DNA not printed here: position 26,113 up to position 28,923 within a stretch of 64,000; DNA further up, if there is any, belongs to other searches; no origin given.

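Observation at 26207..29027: Candidate two-gene system: an 836-aa double-MPP protein translationally coupled to a zinc-ribbon protein, behind a textbook promoter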

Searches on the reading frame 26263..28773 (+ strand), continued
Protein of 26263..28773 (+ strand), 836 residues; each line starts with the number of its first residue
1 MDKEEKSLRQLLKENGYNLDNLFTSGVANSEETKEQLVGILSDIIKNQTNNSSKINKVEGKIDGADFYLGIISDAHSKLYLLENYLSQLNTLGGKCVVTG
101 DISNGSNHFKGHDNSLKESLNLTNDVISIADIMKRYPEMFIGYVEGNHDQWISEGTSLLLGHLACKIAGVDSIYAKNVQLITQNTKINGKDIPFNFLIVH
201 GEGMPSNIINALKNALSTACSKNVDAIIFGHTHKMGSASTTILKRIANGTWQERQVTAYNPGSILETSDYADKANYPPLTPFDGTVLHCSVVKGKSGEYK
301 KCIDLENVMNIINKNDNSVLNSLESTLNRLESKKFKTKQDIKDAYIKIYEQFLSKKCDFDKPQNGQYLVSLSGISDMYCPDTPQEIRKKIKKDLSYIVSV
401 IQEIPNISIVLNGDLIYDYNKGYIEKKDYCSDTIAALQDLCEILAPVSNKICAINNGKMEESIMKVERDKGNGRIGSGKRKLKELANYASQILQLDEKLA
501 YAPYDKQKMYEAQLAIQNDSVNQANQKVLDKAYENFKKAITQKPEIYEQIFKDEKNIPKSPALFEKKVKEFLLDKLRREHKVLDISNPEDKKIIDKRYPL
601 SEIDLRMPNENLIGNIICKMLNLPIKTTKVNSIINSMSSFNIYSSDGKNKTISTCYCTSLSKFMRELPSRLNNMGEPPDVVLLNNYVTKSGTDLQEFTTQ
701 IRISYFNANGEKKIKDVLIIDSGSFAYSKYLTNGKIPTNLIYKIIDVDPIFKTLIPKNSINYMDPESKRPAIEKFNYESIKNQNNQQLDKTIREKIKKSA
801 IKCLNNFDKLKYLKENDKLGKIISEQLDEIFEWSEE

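Call 66: search_dna_similar(query=window:26263-28770:+, collection=plasmids, mode=protein, max_evalue=0.001, max_rows=10)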
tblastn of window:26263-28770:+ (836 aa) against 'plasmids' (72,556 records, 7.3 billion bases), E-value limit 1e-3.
No match.

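Call 69: search_protein_families(library=padloc, proteins=[L001:5629-6258:+, L001:6537-7199:-, L001:7276-7851:+, L019:444-1637:+, L019:5474-6154:-, L019:5036-5356:-, L018:1952-3505:+, L021:1781-2386:+, L007:5232-5837:+], max_evalue=0.01)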
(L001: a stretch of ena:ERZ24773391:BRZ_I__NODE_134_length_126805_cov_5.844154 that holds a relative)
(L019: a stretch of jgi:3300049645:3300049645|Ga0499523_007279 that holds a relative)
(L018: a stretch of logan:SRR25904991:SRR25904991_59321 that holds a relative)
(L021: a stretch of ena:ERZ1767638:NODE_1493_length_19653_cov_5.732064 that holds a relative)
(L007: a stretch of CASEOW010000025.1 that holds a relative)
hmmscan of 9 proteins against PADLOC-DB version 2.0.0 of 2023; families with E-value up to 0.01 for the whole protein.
L001:5629-6258:+ (210 aa): 15 families
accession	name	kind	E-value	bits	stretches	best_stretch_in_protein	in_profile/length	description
PDLC03878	NsnB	-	1.6e-05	22.8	1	23-73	5-62/345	-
PDLC04135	mad3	-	0.00031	18.4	1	37-57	22-42/374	mads_3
PDLC04791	PDC-S01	-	0.00037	17.3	1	32-85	14-67/395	-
PDLC00289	PtuA1|PtuA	-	0.00043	17.5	1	24-106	14-97/404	AAA ATPase domain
PDLC04140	mad8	-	0.00051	17.6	1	38-60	28-50/314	mads_8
PDLC04176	HEC-01A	-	0.00093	16.6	1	31-152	17-136/371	-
PDLC02335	AbiLi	-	0.0017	15.4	1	27-97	71-115/326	AbiLi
PDLC00290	PtuA1|PtuA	-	0.0024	15.3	1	37-92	23-80/414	AAA ATPase domain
PDLC00303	PtuA1|PtuA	-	0.0032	14.6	1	30-61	5-36/386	AAA ATPase domain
PDLC00281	PtuA1|PtuA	-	0.0043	14.2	1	35-90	35-97/448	AAA ATPase domain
PDLC02780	SspC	-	0.0044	13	1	19-57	34-72/1045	SspC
PDLC04789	PDC-S01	-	0.0046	14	1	36-93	16-71/375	-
PDLC02980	AriA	-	0.0048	14.9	1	41-56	3-18/304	-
PDLC04182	HEC-01A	-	0.0076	13.3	0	31-57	26-51/406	-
PDLC04476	PDC-M16A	-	0.0093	12.4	0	24-60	12-48/691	-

L001:6537-7199:- (221 aa): 0 families

L001:7276-7851:+ (192 aa): 11 families
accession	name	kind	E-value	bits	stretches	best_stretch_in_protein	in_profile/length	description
PDLC00217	KwaA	-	7.5e-15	53.1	1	9-155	4-150/193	Unknown function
PDLC00213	KwaA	-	2.8e-12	44.7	1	13-179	6-183/197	Unknown function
PDLC00208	KwaA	-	6.8e-12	43.4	1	12-149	5-145/190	Unknown function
PDLC00219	KwaA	-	1.5e-10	39.4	1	9-185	3-186/194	Unknown function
PDLC00214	KwaA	-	4.7e-09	34.5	1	10-149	3-146/181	Unknown function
PDLC00220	KwaA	-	1.2e-08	33.1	1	44-178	51-184/198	Unknown function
PDLC00221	KwaA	-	2.6e-08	32.1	1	10-151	4-135/173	Unknown function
PDLC00215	KwaA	-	4.4e-08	31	1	11-179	6-181/196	Unknown function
PDLC00211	KwaA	-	7.5e-05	20.6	1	65-190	82-210/215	Unknown function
PDLC00207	KwaA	-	0.00099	17.4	0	34-159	53-177/213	Unknown function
PDLC00212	KwaA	-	0.002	15.9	0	11-167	10-177/205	Unknown function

L019:444-1637:+ (398 aa): 0 families

L019:5474-6154:- (227 aa): 0 families

L019:5036-5356:- (107 aa): 0 families

L018:1952-3505:+ (518 aa): 0 families

L021:1781-2386:+ (202 aa): 0 families

L007:5232-5837:+ (202 aa): 1 family
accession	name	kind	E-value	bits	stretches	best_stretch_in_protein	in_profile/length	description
PDLC02564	PglZ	-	0.00087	15.8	1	40-138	236-332/855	PglZ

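Call 74: search_protein_families(library=pfam, proteins=[L007:3680-4684:+, L007:4754-5155:+, L007:5232-5837:+, L007:9253-9717:-, L008:5063-5857:+, L008:3501-4889:-, L008:9027-9692:+, L008:10060-10740:+, L015:3689-4126:-, L015:7296-8405:+], max_evalue=0.001)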
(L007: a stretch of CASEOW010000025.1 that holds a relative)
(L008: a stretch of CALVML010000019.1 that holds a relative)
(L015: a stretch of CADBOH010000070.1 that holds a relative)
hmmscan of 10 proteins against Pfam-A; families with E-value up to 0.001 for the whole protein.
L007:3680-4684:+ (335 aa): 7 families
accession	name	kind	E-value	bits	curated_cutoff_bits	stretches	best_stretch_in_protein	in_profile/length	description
PF16363.11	GDP_Man_Dehyd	-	2e-54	185.7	27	1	4-325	1-330/332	GDP-mannose 4,6 dehydratase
PF01370.27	Epimerase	-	1.3e-48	166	20.9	1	3-264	1-240/240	NAD dependent epimerase/dehydratase family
PF02719.21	Polysacc_synt_2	-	4.8e-12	46.1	20.2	1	3-183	1-174/293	Polysaccharide biosynthesis protein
PF01073.25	3Beta_HSD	-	2.4e-11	43.6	22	1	5-160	2-157/280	3-beta hydroxysteroid dehydrogenase/isomerase family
PF04321.23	RmlD_sub_bind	-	7.1e-10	38.9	27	1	1-162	1-138/287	RmlD substrate binding domain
PF08659.16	KR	-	6.9e-07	29.8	22.6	1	3-127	3-138/180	KR domain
PF00106.31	adh_short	-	0.00039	20.4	26.6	1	3-74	3-73/195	short chain dehydrogenase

L007:4754-5155:+ (134 aa): 1 family
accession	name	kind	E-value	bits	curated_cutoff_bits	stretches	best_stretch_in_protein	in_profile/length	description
PF00293.34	NUDIX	-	3.7e-15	56.5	21.1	1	4-112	4-119/134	NUDIX domain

L007:5232-5837:+ (202 aa): 2 families
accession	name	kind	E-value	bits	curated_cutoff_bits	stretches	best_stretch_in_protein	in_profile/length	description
PF00702.32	Hydrolase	-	1.8e-08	35.5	26.4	1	2-182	1-190/191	haloacid dehalogenase-like hydrolase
PF13419.12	HAD_2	-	2.5e-07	31.4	23.8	1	6-185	2-174/178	Haloacid dehalogenase-like hydrolase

L007:9253-9717:- (155 aa): 0 families

L008:5063-5857:+ (265 aa): 6 families
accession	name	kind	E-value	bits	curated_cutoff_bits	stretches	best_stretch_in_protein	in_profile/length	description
PF08282.18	Hydrolase_3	-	8.8e-70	235.8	20.9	1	6-259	1-255/255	haloacid dehalogenase-like hydrolase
PF05116.19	S6PP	-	5.4e-13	49.5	20.3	1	168-239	142-214/247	Sucrose-6F-phosphate phosphohydrolase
PF00702.32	Hydrolase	-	2.4e-12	48.1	26.4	0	197-227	161-191/191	haloacid dehalogenase-like hydrolase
PF12710.13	HAD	-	9.5e-07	29.9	27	0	189-224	152-189/189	haloacid dehalogenase-like hydrolase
PF13344.12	Hydrolase_6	-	0.00015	22.2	27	1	6-49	1-43/101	Haloacid dehalogenase-like hydrolase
PF13419.12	HAD_2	-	0.00082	20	23.8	0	7-18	2-13/178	Haloacid dehalogenase-like hydrolase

L008:3501-4889:- (463 aa): 10 families
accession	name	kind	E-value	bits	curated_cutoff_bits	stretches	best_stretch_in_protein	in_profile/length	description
PF07992.20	Pyr_redox_2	-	4.2e-12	46.5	26.1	1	3-53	1-49/291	Pyridine nucleotide-disulphide oxidoreductase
PF21688.3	FAD-depend_C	-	1.1e-11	45.8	27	1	260-412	39-195/197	FAD-dependent protein, C-terminal domain-like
PF01266.30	DAO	-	5.9e-09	36.4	27.9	1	4-37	1-32/353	FAD dependent oxidoreductase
PF01494.25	FAD_binding_3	-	4.4e-08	33.2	22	1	3-39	2-36/349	FAD binding domain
PF03486.20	HI0933_like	-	3.5e-07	30.3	50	1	4-44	2-40/244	HI0933-like protein Rossmann domain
PF05834.18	Lycopene_cycl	-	6.4e-07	29.2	23.4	1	4-39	1-36/380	Lycopene cyclase protein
PF01134.28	GIDA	-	3.5e-06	26.8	22.1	0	4-46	1-29/391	Glucose inhibited division protein A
PF01946.23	Thi4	-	2.5e-05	24.1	26.2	1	2-35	17-49/235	Thi4 family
PF00890.30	FAD_binding_2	-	0.00013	21.7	20.4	1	4-38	1-33/414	FAD binding domain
PF13450.12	NAD_binding_8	-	0.00016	22.3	21.9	1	7-37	1-29/68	NAD(P)-binding Rossmann-like domain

L008:9027-9692:+ (222 aa): 0 families

L008:10060-10740:+ (227 aa): 1 family
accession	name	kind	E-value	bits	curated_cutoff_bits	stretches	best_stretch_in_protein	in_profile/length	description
PF01966.28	HD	-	4.2e-10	40.4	22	1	22-123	2-115/116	HD domain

L015:3689-4126:- (146 aa): 0 families

L015:7296-8405:+ (370 aa): 3 families
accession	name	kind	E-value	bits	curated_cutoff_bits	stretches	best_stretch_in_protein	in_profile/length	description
PF13793.12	Pribosyltran_N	-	1.7e-17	63.8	25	1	41-147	23-117/117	N-terminal domain of ribose phosphate pyrophosphokinase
PF00156.33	Pribosyltran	-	1.6e-14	53.9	26.3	1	169-288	4-124/158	Phosphoribosyl transferase domain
PF14572.12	Pribosyl_synth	-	1.4e-11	45.2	27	1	247-326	79-153/184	Phosphoribosyl synthetase-associated domain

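Call 77: list_cluster_members(proteins=[P0001, P0008, P0027, P0060, P0005, P0046, P0052, P0039, P0043, P0055])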
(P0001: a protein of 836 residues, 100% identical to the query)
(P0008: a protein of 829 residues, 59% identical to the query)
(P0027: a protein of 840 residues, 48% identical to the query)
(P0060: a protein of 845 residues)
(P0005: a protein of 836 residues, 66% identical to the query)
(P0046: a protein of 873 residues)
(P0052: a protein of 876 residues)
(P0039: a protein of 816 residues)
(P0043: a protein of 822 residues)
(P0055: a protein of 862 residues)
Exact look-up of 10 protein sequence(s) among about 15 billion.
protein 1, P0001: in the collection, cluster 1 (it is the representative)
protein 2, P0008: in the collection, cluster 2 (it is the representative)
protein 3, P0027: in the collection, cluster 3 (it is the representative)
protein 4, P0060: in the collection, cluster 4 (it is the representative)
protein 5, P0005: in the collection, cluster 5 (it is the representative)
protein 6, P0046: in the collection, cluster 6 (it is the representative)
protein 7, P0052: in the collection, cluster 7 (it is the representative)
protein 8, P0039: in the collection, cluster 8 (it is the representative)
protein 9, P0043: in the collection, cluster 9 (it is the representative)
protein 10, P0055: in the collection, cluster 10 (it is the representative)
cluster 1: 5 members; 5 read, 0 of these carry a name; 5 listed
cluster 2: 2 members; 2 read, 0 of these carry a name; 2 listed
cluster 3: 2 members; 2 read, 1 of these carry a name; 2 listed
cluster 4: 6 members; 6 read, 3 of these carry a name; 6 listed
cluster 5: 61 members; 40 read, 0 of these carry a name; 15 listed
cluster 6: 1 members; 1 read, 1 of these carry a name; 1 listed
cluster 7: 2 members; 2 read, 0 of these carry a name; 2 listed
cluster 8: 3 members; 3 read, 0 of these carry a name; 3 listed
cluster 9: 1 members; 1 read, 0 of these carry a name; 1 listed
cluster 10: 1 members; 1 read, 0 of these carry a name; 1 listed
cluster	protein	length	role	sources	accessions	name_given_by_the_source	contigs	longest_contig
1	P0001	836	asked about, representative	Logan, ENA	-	-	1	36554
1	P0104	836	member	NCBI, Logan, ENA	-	-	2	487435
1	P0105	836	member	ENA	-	-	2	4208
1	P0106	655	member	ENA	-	-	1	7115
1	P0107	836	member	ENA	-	-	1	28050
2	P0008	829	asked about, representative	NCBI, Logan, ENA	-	-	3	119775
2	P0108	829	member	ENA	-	-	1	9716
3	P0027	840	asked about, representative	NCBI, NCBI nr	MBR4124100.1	MAG: hypothetical protein IKR12_00860 [Clostridia bacterium] | hypothetical protein [Clostridia bacterium]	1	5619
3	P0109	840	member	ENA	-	-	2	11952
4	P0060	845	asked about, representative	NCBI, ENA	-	-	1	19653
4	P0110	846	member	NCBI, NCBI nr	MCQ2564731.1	MAG: metallophosphoesterase [Clostridia bacterium] | metallophosphoesterase [Clostridia bacterium]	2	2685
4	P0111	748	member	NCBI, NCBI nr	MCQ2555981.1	MAG: hypothetical protein MJ149_01465, partial [Clostridia bacterium] | hypothetical protein [Clostridia bacterium]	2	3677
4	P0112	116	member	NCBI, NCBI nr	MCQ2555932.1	MAG: hypothetical protein MJ149_01215, partial [Clostridia bacterium] | hypothetical protein [Clostridia bacterium]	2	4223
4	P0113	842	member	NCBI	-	-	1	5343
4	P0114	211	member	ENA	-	-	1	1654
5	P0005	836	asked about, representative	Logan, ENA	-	-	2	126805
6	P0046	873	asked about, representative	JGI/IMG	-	hypothetical protein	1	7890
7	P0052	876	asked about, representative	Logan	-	-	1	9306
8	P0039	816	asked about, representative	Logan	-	-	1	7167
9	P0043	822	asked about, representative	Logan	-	-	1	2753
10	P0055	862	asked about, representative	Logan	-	-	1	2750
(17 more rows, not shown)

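Call 88: find_related_loci(query=A1, collection=metagenome_contigs, flank=8000)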
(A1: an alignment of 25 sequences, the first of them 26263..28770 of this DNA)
Query A1 (836 aa) in metagenome_contigs; peptide patterns used: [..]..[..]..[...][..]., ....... (x = any residue, [..] = any of these).
239 stretches matched a pattern; 5 encode a relative of the query (tblastn E <= 1e-3); 5 distinct loci.
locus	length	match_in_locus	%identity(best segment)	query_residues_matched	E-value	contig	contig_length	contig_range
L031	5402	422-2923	66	1-836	0e+0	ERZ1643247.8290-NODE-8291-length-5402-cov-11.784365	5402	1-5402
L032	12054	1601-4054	66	1-821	0e+0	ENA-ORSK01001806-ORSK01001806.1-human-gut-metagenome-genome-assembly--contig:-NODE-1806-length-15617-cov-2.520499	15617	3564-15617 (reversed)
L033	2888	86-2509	59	1-809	0e+0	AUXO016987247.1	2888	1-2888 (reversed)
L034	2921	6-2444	51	1-816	0e+0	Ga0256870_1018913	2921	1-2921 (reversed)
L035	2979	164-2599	51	1-811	0e+0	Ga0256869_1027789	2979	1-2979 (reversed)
